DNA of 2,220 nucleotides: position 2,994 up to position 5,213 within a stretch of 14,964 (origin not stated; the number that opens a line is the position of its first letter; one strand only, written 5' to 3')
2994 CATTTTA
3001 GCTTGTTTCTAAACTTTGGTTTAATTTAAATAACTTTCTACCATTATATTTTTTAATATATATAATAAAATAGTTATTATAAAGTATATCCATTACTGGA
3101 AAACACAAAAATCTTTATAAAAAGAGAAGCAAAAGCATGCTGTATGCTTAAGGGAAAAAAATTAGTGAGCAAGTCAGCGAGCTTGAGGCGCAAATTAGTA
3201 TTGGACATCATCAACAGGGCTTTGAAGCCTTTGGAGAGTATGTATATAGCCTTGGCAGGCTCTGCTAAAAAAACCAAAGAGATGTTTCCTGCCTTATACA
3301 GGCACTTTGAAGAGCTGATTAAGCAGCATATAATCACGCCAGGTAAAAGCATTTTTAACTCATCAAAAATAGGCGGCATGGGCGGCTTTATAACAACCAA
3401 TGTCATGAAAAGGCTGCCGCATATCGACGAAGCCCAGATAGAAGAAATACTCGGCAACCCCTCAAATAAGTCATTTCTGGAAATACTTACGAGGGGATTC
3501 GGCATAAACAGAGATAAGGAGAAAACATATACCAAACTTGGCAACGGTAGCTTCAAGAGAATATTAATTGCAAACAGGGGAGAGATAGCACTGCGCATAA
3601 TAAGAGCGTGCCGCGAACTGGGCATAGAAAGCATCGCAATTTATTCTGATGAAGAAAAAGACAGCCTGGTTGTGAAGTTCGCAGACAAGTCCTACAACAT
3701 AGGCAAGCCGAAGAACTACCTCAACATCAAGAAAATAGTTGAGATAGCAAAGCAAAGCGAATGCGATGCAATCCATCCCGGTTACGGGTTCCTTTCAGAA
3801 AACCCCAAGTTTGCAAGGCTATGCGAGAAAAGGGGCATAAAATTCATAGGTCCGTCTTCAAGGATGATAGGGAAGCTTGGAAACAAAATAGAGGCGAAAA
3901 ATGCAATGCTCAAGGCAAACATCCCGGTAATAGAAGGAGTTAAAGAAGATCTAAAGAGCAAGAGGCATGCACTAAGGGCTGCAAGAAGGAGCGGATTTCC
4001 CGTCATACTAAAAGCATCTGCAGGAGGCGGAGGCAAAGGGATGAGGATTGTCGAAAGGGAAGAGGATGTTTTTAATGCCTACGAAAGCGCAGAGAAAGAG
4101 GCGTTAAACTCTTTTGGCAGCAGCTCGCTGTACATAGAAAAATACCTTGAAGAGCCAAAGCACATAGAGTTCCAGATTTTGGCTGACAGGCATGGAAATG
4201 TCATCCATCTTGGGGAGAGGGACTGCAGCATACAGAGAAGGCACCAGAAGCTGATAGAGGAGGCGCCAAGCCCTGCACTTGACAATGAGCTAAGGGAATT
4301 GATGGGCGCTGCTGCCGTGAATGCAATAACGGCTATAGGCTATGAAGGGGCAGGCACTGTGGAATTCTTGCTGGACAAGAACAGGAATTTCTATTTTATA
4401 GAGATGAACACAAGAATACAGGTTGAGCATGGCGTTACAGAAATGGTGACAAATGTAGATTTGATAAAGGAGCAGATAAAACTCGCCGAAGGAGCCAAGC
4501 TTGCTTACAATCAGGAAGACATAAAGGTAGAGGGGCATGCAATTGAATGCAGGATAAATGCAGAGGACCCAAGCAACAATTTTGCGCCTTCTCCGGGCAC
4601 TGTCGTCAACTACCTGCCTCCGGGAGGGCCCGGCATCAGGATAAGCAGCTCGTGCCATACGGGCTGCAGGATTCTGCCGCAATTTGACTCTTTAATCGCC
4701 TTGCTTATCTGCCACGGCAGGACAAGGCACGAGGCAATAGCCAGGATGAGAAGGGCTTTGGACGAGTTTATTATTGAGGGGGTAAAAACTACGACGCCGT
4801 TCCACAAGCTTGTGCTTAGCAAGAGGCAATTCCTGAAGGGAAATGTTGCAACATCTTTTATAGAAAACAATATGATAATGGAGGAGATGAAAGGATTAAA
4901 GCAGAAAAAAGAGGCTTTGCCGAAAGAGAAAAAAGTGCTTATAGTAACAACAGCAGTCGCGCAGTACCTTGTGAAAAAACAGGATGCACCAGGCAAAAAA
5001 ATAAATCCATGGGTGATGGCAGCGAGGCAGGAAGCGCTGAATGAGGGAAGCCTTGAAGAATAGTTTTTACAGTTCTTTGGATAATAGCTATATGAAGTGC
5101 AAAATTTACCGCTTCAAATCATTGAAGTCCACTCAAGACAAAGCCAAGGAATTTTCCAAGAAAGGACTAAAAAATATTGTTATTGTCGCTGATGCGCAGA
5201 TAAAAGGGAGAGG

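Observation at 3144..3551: Unexplained ~136-aa N-terminal extension on biotin carboxylase, possibly a winged-helix-like module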

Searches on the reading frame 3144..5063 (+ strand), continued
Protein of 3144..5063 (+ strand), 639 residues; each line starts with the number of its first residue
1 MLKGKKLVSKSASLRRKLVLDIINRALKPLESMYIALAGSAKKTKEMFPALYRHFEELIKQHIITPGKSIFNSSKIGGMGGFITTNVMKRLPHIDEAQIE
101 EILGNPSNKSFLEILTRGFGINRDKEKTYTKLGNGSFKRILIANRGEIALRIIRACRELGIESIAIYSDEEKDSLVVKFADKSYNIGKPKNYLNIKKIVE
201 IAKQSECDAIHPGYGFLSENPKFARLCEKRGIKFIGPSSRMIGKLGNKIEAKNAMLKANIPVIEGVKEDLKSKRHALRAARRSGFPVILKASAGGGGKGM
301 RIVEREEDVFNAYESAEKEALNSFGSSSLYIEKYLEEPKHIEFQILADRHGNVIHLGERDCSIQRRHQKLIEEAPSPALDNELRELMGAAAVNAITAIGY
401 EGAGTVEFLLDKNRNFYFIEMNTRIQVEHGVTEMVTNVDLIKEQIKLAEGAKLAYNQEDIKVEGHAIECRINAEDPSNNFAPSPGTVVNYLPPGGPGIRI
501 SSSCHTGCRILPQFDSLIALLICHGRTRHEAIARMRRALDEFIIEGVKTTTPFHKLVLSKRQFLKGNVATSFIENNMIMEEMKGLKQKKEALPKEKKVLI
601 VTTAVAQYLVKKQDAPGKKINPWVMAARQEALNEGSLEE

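Call 27: find_encoding_contigs(protein=P0125, flank=6000, max_places=2)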
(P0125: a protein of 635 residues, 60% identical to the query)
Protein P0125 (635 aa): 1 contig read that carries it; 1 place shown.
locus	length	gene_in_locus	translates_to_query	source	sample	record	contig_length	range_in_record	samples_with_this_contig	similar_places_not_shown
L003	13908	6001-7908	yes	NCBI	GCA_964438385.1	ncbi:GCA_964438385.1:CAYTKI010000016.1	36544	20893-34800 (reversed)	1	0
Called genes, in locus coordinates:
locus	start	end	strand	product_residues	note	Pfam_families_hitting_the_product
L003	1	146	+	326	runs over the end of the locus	-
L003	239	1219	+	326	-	-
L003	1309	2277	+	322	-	PF05496:RuvB_N, PF04851:ResIII (faint), PF00004:AAA, PF13173:AAA_14 (weak), PF13177:DNA_pol3_delta2, PF08542:Rep_fac_C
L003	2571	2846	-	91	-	PF05239:PRC (weak)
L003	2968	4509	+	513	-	PF00209:SNF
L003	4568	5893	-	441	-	PF00270:DEAD, PF04851:ResIII (weak), PF00271:Helicase_C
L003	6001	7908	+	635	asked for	PF00289:Biotin_carb_N, PF02786:CPSase_L_D2, PF02222:ATP-grasp, PF07478:Dala_Dala_lig_C, PF02785:Biotin_carb_C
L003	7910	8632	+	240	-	PF03099:BPL_LplA_LipB, PF02237:BPL_C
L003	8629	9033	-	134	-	PF13279:4HBT_2, PF03061:4HBT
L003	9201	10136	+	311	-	PF20030:bpMoxR, PF00158:Sigma54_activat, PF00493:MCM, PF01078:Mg_chelatase, PF07724:AAA_2, PF07726:AAA_3, PF07728:AAA_5, PF00004:AAA, +7 more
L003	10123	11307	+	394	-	PF13768:VWA_3, PF00092:VWA, PF13519:VWA_2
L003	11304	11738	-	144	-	-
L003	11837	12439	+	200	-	PF00149:Metallophos, PF12850:Metallophos_2, PF14582:Metallophos_3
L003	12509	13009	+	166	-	-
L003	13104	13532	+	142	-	PF22769:DCD, PF00692:dUTPase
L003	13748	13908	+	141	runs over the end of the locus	-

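Call 36: predict_structure(alignment_id=A3)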
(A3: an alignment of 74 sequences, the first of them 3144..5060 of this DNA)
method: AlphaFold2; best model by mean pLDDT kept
length: 639 residues; sequences in the alignment: 74
mean_pLDDT: 67.1   pTM: 0.51
mean pLDDT of the five models: 67.1, 60.0, 60.0, 58.5, 56.4
residues with pLDDT >= 90: 60; 70-90: 278; 50-70: 145; < 50: 156
segments of 3 or more residues with pLDDT < 50: 1-3, 59-96, 102-132, 363-374, 427-432, 494-498, 569-571, 587-616, 621-639
pLDDT, mean of each block of 10 residues (from residue 1): 50 63 72 72 66 54 39 37 43 45 47 41 42 68 77 73 88 70 88 90 93 77 91 87 77 81 80 92 87 69 91 90 84 81 81 75 44 56 83 83 83 84 57 54 80 66 58 76 73 52 65 64 59 71 76 76 55 62 58 37 40 49 39 34
secondary structure, 60 per line:
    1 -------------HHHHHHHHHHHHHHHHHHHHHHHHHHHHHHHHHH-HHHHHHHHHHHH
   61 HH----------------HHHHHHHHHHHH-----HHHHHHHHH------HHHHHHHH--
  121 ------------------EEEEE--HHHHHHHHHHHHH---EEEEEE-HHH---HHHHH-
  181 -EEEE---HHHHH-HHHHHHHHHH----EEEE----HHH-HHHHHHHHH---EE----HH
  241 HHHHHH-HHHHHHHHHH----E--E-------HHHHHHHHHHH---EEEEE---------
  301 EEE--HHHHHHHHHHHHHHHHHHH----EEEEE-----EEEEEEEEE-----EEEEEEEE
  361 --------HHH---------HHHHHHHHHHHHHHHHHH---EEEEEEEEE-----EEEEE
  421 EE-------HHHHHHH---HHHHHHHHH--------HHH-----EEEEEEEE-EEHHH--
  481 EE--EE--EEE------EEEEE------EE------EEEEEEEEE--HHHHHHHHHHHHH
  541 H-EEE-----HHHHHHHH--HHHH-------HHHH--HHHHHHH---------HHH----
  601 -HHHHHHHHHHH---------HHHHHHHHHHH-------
elements in order: H14-47 H49-62 H79-90 H96-104 H111-118 E139-143 H146-158 E162-167 H175-179 E182-185 H189-193 H195-204 E209-212 H221-229 H239-246 H248-257 H273-283 E287-291 E301-303 H306-324 E329-333 E339-347 E353-360 H381-398 E402-410 E416-422 H430-436 H440-448 E465-472 E489-491 E498-502 E517-525 H528-541 E543-545 H551-558 H561-564 H572-575 H578-584 H602-612 H622-632
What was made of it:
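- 3144..3329 (+): N-terminal extension, first half (aa 1-62): a basic tail (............) followed by predicted long helices (H14-47, H49-62). AF2 pLDDT is 63-72 for aa 11-50 in the full-length model (call 36).
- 3330..3551 (+): N-terminal extension, second half (aa 63-136): the most conserved block, with motifs HIITPSK, SSKI, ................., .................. and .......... It runs straight into beta-1 of the carboxylase core with no low-complexity linker. Three short helices are predicted, with pLDDT below 50 (call 36).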

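Call 50: find_encoding_contigs(protein=P0124, flank=8000, max_places=1)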
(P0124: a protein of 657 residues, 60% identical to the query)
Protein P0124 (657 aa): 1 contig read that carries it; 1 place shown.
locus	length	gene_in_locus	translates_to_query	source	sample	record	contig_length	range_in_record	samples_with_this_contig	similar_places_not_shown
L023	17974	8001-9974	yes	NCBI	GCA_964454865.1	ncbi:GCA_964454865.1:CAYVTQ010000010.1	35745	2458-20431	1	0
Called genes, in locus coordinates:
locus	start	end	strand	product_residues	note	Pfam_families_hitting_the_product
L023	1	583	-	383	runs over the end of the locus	PF00108:Thiolase_N, PF22691:Thiolase_C_1, PF02803:Thiolase_C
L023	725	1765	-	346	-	PF00108:Thiolase_N (faint), PF08541:ACP_syn_III_C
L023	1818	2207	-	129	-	PF05168:HEPN (weak)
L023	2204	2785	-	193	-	PF01909:NTP_transf_2, PF18765:Polbeta (weak)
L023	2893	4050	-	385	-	PF02803:Thiolase_C, PF22691:Thiolase_C_1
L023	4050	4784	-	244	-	PF00106:adh_short, PF08659:KR, PF13561:adh_short_C2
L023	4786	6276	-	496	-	PF04015:DUF362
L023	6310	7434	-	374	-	PF00108:Thiolase_N, PF02803:Thiolase_C, PF22691:Thiolase_C_1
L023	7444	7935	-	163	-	PF07977:FabA, PF22818:ApeI-like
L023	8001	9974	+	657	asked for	PF00289:Biotin_carb_N, PF02655:ATP-grasp_3 (weak), PF02786:CPSase_L_D2, PF08443:RimK (faint), PF02222:ATP-grasp, PF07478:Dala_Dala_lig_C, PF02785:Biotin_carb_C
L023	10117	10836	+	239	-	PF03099:BPL_LplA_LipB, PF02237:BPL_C (weak)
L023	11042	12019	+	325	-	PF00297:Ribosomal_L3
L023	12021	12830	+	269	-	PF00573:Ribosomal_L4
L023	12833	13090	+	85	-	PF00276:Ribosomal_L23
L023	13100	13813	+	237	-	PF03947:Ribosomal_L2_C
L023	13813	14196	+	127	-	PF00203:Ribosomal_S19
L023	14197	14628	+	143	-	PF00237:Ribosomal_L22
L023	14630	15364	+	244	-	PF07650:KH_2, PF00189:Ribosomal_S3_C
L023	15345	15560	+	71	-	PF00831:Ribosomal_L29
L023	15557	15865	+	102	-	PF01253:SUI1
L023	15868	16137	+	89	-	PF01868:RNase_P-MRP_p29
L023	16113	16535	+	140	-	PF00366:Ribosomal_S17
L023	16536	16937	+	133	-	PF00238:Ribosomal_L14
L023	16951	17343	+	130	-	PF16906:Ribosomal_L26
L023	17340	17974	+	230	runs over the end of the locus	PF08071:RS4NT, PF00900:Ribosomal_S4e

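Call 53: search_protein_families(library=ncbifam, proteins=[window:3144-5063:+], max_evalue=0.1)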
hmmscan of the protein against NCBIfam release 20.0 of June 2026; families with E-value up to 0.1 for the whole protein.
window:3144-5063:+ (639 aa): 42 families (the best 25 are shown)
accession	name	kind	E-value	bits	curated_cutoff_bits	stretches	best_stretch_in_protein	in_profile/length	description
NF006406.0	PRK08654.1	equivalog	1.5e-206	686.8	739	1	137-613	2-490/499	acetyl-CoA carboxylase biotin carboxylase subunit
NF006367.0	PRK08591.1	subfamily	5.5e-199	661.5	597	1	137-580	2-448/451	acetyl-CoA carboxylase biotin carboxylase subunit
TIGR00514.1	accC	equivalog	4.3e-193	642.2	626.5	1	137-579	2-447/449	acetyl-CoA carboxylase biotin carboxylase subunit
NF004085.0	PRK05586.1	equivalog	6.9e-191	635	723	1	137-578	2-446/448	acetyl-CoA carboxylase biotin carboxylase subunit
NF009554.0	PRK12999.1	equivalog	7.4e-191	636.7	965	1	136-590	4-469/1147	pyruvate carboxylase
NF005525.0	PRK07178.1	equivalog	9.2e-177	588.4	768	1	137-606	2-466/471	acetyl-CoA carboxylase biotin carboxylase subunit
NF006286.0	PRK08462.1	equivalog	4e-171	569.8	740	1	137-576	4-444/445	acetyl-CoA carboxylase biotin carboxylase subunit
NF006287.0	PRK08463.1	equivalog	3.6e-169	563.6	775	1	137-605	2-471/479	acetyl-CoA carboxylase subunit A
TIGR01235.1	pyruv_carbox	equivalog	7.1e-164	547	1114.45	1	139-582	1-457/1143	pyruvate carboxylase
NF009471.0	PRK12833.1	equivalog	2.6e-160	534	686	1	137-584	5-455/467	acetyl-CoA carboxylase biotin carboxylase subunit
TIGR02712.1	urea_carbox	equivalog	1.9e-146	489.6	1303.85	1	137-577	1-443/1201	urea carboxylase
TIGR01369.1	CPSaseII_lrg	equivalog_domain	1.2e-16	59.6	1027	1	153-454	33-331/1052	carbamoyl-phosphate synthase (glutamine-hydrolyzing) large subunit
NF003671.0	PRK05294.1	equivalog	6.6e-15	53.8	599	1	153-459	34-338/1058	carbamoyl-phosphate synthase large subunit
NF053643.1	Ddl_archaea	equivalog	2.4e-14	53.1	500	1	157-469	19-316/367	putative pseudomurein biosynthesis ATP-grasp protein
TIGR01205.1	D_ala_D_alaTIGR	subfamily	2.4e-12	46.4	245.65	1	150-423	21-285/318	D-alanine--D-alanine ligase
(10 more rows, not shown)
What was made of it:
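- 3552..4898 (+): Biotin carboxylase core (aa 137-585): the N domain, ATP-grasp domain and C domain. TIGR00514 accC scores 642 bits against a cut-off of 626.5 (call 53).
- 4899..5063 (+): C-terminal tail (aa 586-639, plus the stop codon), which accompanies the N-terminal extension in every full-length homologue inspected. The NF006406 profile reaches aa 613 (call 53).
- On Biotin carboxylase (AccC, ATP-grasp superfamily): NF006367 scores 661.5 against 597 (call 53).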

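Call 54: search_solved_structures(query=window:3144-5060:+, max_evalue=1e-80)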
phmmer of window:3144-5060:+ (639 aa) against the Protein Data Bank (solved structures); distinct sequences matched with E-value up to 1e-80: 64 (the best 60 are shown).
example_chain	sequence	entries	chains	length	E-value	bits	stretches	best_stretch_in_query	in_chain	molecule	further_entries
9eb7_A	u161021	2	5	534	5.7e-158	530.5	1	133-576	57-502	Biotin carboxylase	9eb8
2vpq_A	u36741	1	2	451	4.9e-157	527.5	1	138-581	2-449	ACETYL-COA CARBOXYLASE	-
8hz5_A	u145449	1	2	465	4.3e-150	504.5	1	137-574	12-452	Biotin carboxylase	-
7kbl_A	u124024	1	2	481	7e-149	500.5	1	135-577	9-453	2-oxoglutarate carboxylase small subunit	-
7kc7_A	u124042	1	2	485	7.1e-149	500.5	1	135-577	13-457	2-oxoglutarate carboxylase small subunit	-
7kct_A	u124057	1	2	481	9.6e-149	500.1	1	136-577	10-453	2-oxoglutarate carboxylase small subunit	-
1ulz_A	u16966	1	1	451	6.1e-146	490.8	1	138-576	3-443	pyruvate carboxylase n-terminal domain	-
9zvm_C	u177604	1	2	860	8.9e-146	490.3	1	115-576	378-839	Maltodextrin-binding protein,Biotin carboxylase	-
3ouu_A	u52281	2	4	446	3.1e-145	488.5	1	137-573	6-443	Biotin carboxylase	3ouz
4mv1_A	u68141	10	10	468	9e-143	480.4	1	133-580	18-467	Biotin carboxylase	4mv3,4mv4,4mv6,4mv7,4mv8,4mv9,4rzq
8hz4_A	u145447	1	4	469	3.4e-142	478.5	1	136-575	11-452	Biotin carboxylase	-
2c00_A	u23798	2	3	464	5e-141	474.6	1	138-580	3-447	BIOTIN CARBOXYLASE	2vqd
2gpw_A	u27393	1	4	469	1.1e-136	460.2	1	133-581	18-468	Biotin carboxylase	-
3jzf_A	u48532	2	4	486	2.7e-136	459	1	136-582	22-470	Biotin carboxylase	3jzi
6oi9_A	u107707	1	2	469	2.8e-136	458.9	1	133-581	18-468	Biotin carboxylase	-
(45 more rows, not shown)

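Call 61: fold_search(model_id=the predicted structure, library=pdb)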
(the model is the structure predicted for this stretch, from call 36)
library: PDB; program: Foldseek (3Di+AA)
matches with E <= 10: 1856; with E <= 0.001: 714
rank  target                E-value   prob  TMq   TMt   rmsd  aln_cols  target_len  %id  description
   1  7kct_A                1.7e-55  1.00  0.52  0.71   9.8       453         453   50  Crystal Structure of the Hydrogenobacter thermophilus 2-Oxoglutarate Carboxylase (OGC) Biotin Carboxylase (BC) Domain  (released 2021-01-27)
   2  2vpq_B                2.6e-55  1.00  0.52  0.72   9.5       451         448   53  Crystal structure of biotin carboxylase from S. aureus complexed with AMPPNP (released 2008-09-09)
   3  3ouz_A                3.6e-55  1.00  0.52  0.73   9.2       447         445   49  Crystal Structure of Biotin Carboxylase-ADP complex from Campylobacter jejuni (released 2010-10-13)
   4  2vpq_A                5.9e-55  1.00  0.52  0.72   9.4       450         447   53  Crystal structure of biotin carboxylase from S. aureus complexed with AMPPNP (released 2008-09-09)
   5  9eb8_A                6.3e-55  1.00  0.52  0.69   9.9       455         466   52  Crystal Structure of Biotin Carboxylase from Ankistrodesmus in Complex with ADP (released 2025-11-19)
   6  3ouu_A                2.2e-54  1.00  0.52  0.73   9.2       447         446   48  Crystal Structure of Biotin Carboxylase-beta-gamma-ATP Complex from Campylobacter jejuni (released 2010-10-20)
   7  3ouz_B                2.4e-54  1.00  0.52  0.74   9.2       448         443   49  Crystal Structure of Biotin Carboxylase-ADP complex from Campylobacter jejuni (released 2010-10-13)
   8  7kc7_A                4.9e-54  1.00  0.53  0.74   9.4       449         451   51  Biotin Carboxylase domain of Thermophilic 2-Oxoglutarate Carboxylase bound to ADP without Magnesium with disordered ph (released 2021-01-27)
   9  9eb7_A                6.5e-54  1.00  0.49  0.65  10.5       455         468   52  Crystal Structure of Biotin Carboxylase from Ankistrodesmus (released 2025-11-19)
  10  9eb8_C                7.1e-53  1.00  0.52  0.70  11.2       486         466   49  Crystal Structure of Biotin Carboxylase from Ankistrodesmus in Complex with ADP (released 2025-11-19)
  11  7kbl_B                4.7e-52  1.00  0.47  0.64  10.4       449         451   51  Biotin Carboxylase domain of Thermophilic 2-Oxoglutarate Carboxylase bound to Bicarbonate (released 2021-01-27)
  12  9eb7_B                1.8e-51  1.00  0.46  0.61  12.1       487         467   49  Crystal Structure of Biotin Carboxylase from Ankistrodesmus (released 2025-11-19)
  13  2v58_B                3.7e-51  1.00  0.53  0.75   9.2       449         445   47  CRYSTAL STRUCTURE OF BIOTIN CARBOXYLASE FROM E.COLI IN COMPLEX WITH POTENT INHIBITOR 1 (released 2009-01-13)
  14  3rv4                  4.9e-51  1.00  0.52  0.72   9.9       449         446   47  Crystal structure of E.coli biotin carboxylase R16E mutant in complex with Mg-ADP and bicarbonate (released 2011-05-18)
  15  3jzi_B                5.5e-51  1.00  0.54  0.75   9.1       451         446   47  Crystal structure of biotin carboxylase from E. Coli in complex with benzimidazole series (released 2009-11-03)
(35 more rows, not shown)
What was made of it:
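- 3552..4898 (+): About 50% identity to solved biotin carboxylases (calls 54, 61).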

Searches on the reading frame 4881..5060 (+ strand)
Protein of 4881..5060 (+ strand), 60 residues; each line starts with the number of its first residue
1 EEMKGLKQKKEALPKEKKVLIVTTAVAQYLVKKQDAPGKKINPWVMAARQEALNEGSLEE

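Call 40: search_protein_families(library=pfam, proteins=[window:4881-5060:+], max_evalue=10)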
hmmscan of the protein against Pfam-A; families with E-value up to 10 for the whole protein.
seq(60 aa): 0 families
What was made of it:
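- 4899..5063 (+): No Pfam match (call 40).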
